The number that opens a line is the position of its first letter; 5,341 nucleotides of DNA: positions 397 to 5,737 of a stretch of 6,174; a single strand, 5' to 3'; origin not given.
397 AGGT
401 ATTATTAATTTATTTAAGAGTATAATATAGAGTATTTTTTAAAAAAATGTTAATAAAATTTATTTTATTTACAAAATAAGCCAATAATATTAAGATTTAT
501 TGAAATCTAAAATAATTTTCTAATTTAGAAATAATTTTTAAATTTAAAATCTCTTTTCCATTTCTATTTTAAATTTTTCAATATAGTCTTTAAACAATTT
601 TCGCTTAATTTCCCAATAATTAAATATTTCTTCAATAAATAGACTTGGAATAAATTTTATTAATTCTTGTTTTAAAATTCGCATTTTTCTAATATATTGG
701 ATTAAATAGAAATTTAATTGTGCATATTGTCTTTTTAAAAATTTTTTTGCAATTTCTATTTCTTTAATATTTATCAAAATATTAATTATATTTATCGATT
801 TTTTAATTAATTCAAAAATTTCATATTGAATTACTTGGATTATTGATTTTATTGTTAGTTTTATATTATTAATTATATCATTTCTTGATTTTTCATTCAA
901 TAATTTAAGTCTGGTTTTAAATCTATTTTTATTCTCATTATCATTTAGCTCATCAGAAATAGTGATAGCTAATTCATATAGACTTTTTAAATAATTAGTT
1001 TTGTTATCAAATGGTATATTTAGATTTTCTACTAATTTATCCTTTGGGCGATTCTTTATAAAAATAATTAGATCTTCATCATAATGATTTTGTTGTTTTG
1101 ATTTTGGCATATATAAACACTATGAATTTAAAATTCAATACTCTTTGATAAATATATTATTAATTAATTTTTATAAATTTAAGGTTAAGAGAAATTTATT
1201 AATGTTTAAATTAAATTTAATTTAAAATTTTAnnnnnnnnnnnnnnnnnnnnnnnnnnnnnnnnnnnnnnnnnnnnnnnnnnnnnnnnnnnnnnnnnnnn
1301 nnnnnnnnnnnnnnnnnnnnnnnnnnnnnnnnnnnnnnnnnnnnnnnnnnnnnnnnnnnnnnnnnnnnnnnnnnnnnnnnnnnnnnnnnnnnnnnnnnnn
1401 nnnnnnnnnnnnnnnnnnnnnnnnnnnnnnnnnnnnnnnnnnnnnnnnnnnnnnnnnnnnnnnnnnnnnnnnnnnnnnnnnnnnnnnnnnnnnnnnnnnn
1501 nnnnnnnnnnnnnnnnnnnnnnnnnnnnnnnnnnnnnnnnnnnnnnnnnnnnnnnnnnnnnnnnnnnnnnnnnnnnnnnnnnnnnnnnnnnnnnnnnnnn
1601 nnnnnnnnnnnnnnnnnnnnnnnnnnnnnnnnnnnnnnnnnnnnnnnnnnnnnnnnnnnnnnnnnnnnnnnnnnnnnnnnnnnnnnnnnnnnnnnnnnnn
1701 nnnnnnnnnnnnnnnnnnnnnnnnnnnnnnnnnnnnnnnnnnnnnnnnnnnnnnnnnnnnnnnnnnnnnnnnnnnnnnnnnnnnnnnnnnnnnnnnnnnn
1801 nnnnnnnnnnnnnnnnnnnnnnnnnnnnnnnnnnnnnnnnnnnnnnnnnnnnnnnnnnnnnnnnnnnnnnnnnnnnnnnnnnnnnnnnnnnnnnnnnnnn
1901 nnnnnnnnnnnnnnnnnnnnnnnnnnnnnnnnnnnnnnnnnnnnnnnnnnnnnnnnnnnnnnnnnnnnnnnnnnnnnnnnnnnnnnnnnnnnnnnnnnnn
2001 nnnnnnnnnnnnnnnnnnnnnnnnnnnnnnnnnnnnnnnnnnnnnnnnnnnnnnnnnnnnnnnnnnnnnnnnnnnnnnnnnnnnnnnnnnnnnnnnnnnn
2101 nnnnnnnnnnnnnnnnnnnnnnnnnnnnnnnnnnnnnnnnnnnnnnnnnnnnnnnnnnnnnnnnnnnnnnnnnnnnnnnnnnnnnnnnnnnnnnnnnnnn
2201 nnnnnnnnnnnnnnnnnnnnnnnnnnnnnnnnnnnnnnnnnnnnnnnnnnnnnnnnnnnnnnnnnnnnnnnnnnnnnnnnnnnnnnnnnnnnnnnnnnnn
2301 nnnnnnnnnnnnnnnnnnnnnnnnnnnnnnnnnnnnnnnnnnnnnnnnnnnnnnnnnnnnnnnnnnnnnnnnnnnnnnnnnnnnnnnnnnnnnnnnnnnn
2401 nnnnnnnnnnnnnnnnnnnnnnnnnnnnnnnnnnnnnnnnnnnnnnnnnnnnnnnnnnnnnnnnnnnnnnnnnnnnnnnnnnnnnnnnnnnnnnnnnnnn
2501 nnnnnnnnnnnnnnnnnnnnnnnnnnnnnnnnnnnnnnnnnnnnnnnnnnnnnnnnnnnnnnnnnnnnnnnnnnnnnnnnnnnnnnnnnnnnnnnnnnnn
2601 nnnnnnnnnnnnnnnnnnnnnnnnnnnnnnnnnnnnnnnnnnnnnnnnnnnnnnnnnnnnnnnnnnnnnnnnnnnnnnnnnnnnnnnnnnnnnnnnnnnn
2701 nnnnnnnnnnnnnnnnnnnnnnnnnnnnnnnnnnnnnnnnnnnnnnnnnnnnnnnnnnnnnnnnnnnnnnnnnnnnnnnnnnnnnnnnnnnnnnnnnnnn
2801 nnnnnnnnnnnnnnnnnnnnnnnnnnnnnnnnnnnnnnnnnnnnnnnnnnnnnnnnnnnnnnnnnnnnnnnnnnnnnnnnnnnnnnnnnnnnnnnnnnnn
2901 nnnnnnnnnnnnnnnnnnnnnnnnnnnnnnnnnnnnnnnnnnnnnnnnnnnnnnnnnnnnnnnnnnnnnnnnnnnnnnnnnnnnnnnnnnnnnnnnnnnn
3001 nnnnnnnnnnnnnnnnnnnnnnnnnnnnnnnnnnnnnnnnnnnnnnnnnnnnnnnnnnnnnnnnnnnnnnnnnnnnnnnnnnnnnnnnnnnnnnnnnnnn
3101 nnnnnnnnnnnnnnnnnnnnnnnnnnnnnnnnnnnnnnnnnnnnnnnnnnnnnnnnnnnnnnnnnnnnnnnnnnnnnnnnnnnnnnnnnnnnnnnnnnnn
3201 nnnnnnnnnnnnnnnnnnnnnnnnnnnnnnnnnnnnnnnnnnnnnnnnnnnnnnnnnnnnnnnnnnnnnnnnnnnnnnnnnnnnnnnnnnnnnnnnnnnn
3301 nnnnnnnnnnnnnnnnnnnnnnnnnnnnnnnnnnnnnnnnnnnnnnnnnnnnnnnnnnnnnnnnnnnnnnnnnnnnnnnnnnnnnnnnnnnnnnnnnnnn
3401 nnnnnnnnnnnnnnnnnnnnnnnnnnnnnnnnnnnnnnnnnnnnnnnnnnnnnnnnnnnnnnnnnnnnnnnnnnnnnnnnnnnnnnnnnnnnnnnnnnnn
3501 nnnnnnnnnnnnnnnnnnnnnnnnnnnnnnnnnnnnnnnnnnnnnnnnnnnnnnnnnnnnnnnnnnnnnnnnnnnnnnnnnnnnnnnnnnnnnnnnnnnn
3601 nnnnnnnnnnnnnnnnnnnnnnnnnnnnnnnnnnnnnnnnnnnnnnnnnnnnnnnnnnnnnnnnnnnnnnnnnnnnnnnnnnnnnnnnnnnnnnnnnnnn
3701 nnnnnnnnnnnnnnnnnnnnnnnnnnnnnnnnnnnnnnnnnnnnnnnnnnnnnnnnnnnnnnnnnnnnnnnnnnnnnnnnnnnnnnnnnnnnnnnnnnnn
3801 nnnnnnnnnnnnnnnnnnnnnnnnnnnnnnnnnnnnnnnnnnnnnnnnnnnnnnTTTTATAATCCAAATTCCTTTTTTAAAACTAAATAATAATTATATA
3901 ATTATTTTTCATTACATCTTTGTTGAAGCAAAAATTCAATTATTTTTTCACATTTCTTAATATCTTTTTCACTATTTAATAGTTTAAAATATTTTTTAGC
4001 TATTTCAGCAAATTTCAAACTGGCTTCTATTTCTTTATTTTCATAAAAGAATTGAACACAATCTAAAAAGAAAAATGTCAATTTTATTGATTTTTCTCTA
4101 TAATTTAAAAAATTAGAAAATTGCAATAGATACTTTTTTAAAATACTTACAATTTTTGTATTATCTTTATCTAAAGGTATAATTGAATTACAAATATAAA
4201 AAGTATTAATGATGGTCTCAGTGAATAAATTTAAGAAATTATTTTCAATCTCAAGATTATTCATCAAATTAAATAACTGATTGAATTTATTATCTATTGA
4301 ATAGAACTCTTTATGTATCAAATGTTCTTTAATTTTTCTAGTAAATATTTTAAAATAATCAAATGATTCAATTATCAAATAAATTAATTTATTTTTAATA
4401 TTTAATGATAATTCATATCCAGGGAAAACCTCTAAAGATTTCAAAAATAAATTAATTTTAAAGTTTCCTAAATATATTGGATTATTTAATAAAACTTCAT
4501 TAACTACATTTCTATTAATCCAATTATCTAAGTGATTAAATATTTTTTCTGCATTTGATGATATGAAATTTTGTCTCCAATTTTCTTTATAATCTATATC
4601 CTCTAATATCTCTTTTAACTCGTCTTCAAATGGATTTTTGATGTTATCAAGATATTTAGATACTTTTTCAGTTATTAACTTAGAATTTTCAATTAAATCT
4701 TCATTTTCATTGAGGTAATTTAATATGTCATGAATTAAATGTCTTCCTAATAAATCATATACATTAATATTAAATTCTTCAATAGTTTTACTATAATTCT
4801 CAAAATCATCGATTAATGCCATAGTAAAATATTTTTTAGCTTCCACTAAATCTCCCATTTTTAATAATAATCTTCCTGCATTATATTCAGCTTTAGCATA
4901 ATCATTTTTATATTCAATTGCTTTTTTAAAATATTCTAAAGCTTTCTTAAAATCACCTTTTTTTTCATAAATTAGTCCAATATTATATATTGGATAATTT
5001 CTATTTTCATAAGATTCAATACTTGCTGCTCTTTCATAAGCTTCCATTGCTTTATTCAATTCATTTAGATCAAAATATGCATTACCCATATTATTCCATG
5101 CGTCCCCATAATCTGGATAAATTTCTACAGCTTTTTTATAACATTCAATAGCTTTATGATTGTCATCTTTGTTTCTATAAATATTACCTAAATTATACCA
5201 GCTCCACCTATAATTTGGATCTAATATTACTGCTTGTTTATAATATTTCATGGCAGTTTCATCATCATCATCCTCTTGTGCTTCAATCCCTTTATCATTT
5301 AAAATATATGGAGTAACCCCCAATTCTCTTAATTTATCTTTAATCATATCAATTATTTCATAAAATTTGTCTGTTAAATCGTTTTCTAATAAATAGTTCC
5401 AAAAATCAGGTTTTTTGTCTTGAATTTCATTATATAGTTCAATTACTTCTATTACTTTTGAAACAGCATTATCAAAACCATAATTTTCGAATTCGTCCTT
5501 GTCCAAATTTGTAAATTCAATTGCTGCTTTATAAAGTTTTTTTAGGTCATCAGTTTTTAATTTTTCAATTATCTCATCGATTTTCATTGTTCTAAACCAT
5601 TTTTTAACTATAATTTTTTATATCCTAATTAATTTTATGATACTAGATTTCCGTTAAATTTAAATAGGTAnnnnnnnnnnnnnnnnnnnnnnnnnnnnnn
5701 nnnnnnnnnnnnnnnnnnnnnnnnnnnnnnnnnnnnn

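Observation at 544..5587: Candidate uncharacterised protein-remodelling system: TPR adaptor, triple-AAA ATPase and helical partner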

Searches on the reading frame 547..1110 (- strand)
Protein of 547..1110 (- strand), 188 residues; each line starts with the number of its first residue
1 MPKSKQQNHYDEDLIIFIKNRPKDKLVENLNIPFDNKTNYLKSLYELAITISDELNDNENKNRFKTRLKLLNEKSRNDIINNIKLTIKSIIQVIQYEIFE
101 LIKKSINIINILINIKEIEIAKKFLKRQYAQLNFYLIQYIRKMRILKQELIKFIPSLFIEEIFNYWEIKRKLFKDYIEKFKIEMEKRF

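Call 5: search_protein_families(library=pfam, proteins=[window:547-1110:-], max_evalue=1)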
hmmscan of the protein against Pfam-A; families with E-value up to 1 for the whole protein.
window:547-1110:- (188 aa): 2 families
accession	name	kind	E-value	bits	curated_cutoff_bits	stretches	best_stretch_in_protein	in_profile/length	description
PF25805.1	IQUB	-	0.014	15.3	27.8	1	68-130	51-113/140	IQUB-like domain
PF21386.2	IntS11_C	-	0.077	13.8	27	1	54-116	2-62/92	Integrator IntS11, C-terminal domain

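Call 6: search_protein_families(library=ncbifam, proteins=[window:547-1110:-], max_evalue=0.01)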
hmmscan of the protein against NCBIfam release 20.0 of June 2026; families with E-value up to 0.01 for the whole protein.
window:547-1110:- (188 aa): 0 families

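Call 80: search_protein_families(library=padloc, proteins=[window:547-1110:-], max_evalue=0.001)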
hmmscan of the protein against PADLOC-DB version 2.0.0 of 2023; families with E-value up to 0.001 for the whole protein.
window:547-1110:- (188 aa): 0 families

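Call 111: search_protein_families(library=pfam, proteins=[window:547-1110:-], max_evalue=1)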
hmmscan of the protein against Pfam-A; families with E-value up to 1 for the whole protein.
window:547-1110:- (188 aa): 2 families
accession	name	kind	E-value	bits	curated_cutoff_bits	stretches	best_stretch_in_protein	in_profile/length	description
PF25805.1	IQUB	-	0.014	15.3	27.8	1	68-130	51-113/140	IQUB-like domain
PF21386.2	IntS11_C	-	0.077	13.8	27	1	54-116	2-62/92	Integrator IntS11, C-terminal domain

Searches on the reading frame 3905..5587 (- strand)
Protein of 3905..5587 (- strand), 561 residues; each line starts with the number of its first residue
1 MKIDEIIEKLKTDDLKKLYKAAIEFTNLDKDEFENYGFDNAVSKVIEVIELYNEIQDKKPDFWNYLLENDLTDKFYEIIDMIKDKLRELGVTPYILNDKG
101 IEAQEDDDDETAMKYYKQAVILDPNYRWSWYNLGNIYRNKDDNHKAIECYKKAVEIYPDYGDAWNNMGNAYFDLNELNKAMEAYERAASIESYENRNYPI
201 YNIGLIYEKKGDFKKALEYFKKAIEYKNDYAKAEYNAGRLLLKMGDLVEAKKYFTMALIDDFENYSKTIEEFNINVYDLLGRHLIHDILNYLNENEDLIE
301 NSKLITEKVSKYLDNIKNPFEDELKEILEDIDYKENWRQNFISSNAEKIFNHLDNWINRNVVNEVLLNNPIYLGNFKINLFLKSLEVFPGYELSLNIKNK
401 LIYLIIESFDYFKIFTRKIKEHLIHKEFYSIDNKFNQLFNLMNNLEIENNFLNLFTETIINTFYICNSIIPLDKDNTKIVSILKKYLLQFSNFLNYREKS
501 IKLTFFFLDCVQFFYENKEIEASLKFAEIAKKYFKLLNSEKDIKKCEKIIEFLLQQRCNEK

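Call 5: search_protein_families(library=pfam, proteins=[window:3905-5587:-], max_evalue=1)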
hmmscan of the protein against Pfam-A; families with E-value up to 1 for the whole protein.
window:3905-5587:- (561 aa): 31 families (the best 25 are shown)
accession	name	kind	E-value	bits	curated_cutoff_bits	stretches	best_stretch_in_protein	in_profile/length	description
PF00515.34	TPR_1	-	2.9e-33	112.8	27.8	5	129-160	3-34/34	Tetratricopeptide repeat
PF07719.23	TPR_2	-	7e-31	104.2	27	5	130-160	4-34/34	Tetratricopeptide repeat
PF13181.12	TPR_8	-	1.4e-28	97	25.7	3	129-160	3-34/34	Tetratricopeptide repeat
PF13414.12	TPR_11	-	6e-21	74.3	26.8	4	134-173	1-40/42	TPR repeat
PF14559.12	TPR_19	-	5.3e-19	68.8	25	3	210-261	4-55/68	Tetratricopeptide repeat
PF13424.12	TPR_12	-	2.3e-18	66.6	30.1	2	128-189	4-73/77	Tetratricopeptide repeat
PF13431.12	TPR_17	-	1e-16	60.1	24.4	3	149-180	1-32/34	Tetratricopeptide repeat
PF13176.12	TPR_7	-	1.9e-15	56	27.9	2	129-162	1-34/36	Tetratricopeptide repeat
PF13428.12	TPR_14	-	4.1e-14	52.1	23.5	3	128-169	2-43/44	Tetratricopeptide repeat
PF13432.12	TPR_16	-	5e-14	52.9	32.7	2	131-188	1-58/65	Tetratricopeptide repeat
PF13174.12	TPR_6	-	1.3e-12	47.9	26.3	2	129-159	2-32/33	Tetratricopeptide repeat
PF13374.12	TPR_10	-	1.3e-10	41.4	27.5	3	165-189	6-30/42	Tetratricopeptide repeat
PF13371.12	TPR_9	-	4.9e-08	33.3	35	1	133-190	1-58/73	Tetratricopeptide repeat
PF23914.1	TPR_CcmH_CycH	-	1.2e-06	28.9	42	2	159-257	48-147/158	Cytochrome c-type biogenesis protein H TPR domain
PF12895.13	ANAPC3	-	0.00012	22.8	27.2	2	175-251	3-76/82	Anaphase-promoting complex, cyclosome, subunit 3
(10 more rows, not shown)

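Call 6: search_protein_families(library=ncbifam, proteins=[window:3905-5587:-], max_evalue=0.01)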
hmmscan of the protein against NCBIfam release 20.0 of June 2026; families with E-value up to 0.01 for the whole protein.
window:3905-5587:- (561 aa): 26 families (the best 25 are shown)
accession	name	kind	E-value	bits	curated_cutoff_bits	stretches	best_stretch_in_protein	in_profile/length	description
TIGR02521.1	type_IV_pilW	equivalog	5.6e-21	75.2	154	1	105-254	43-192/234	type IV pilus biogenesis/stability protein PilW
NF002725.1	PRK02603.1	equivalog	1.6e-16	60.8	143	2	93-171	35-116/173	photosystem I assembly protein Ycf3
TIGR02917.1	PEP_TPR_lipo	equivalog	1e-15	56.7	312.2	1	102-254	543-692/899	XrtA/PEP-CTERM system TPR-repeat protein PrsT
NF033762.1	social_mot_Tgl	equivalog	2.1e-15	56.8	225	1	95-255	33-194/252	social motility TPR repeat lipoprotein Tgl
NF040959.1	MamA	equivalog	6.7e-15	55.1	200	1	97-257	41-199/204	magnetosome protein MamA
NF033758.1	gliding_GltE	equivalog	9.6e-13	47.9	225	1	101-260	128-285/411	adventurous gliding motility TPR repeat lipoprotein GltE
NF033920.0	C39_PA2778_fam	equivalog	6.3e-12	45.4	150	1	106-191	169-254/255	PA2778 family cysteine peptidase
NF047371.1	FlcA_CTERM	equivalog_domain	1e-09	37.5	300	1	158-271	435-546/646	periplasmic flagellar collar protein FlcA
NF047507.1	TPR_BatC_Lepto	exception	1.5e-09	37.6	175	3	129-167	98-136/214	TPR repeat-containing protein BatC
TIGR02552.1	LcrH_SycD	equivalog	2.3e-09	37.1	104.8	2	112-198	37-122/136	SycD/LcrH family type III secretion system chaperone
TIGR04510.1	mod_pep_cyc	subfamily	6e-09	35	400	1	140-257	480-594/814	putative peptide modification system cyclase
NF047558.1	TPR_END_plus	domain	1.8e-08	34.2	32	1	201-231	3-33/56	TPR end-of-group domain-containing protein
NF040561.1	PrimPol_Msp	equivalog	2e-07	29.9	200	2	105-194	3-96/515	CRISPR-associated primase-polymerase type A1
NF008757.0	PRK11788.1-5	equivalog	7.4e-07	28.7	363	0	104-182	191-270/388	lipopolysaccharide assembly protein LapB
NF008756.0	PRK11788.1-4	equivalog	4.6e-06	25.9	474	0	103-191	190-279/389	lipopolysaccharide assembly protein LapB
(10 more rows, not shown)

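Call 80: search_protein_families(library=padloc, proteins=[window:3905-5587:-], max_evalue=0.001)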
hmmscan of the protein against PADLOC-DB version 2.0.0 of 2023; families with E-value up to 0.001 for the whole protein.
window:3905-5587:- (561 aa): 1 family
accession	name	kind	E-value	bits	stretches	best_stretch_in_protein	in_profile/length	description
PDLC01101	PrimPol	-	4.9e-05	20.2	0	133-188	39-94/490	adaptation polymerase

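Call 86: find_homologous_proteins(query=window:3905-5587:-, region=300-561)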
Query window:3905-5587:-, residues 300-561 (262 aa): 1 proteins with E <= 0.001 among 4235 candidates. Only proteins of 308 to 982 residues were searched: fused or split forms outside these lengths cannot appear, so this answer is no evidence that the protein stands alone or is whole; lengths 'longer' or 'shorter' looks for them.
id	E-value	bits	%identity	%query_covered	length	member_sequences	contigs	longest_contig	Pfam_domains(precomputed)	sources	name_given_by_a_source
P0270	5.8e-159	546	100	100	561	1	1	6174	PF13431.13,PF23914.2,PF13414.13,PF13176.13,PF13428.13,PF13374.13,PF14559.13,PF13371.13,PF00515.35,PF13424.13,PF21033.5,PF13432.13,PF13181.13,PF07719.24,PF13174.13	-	-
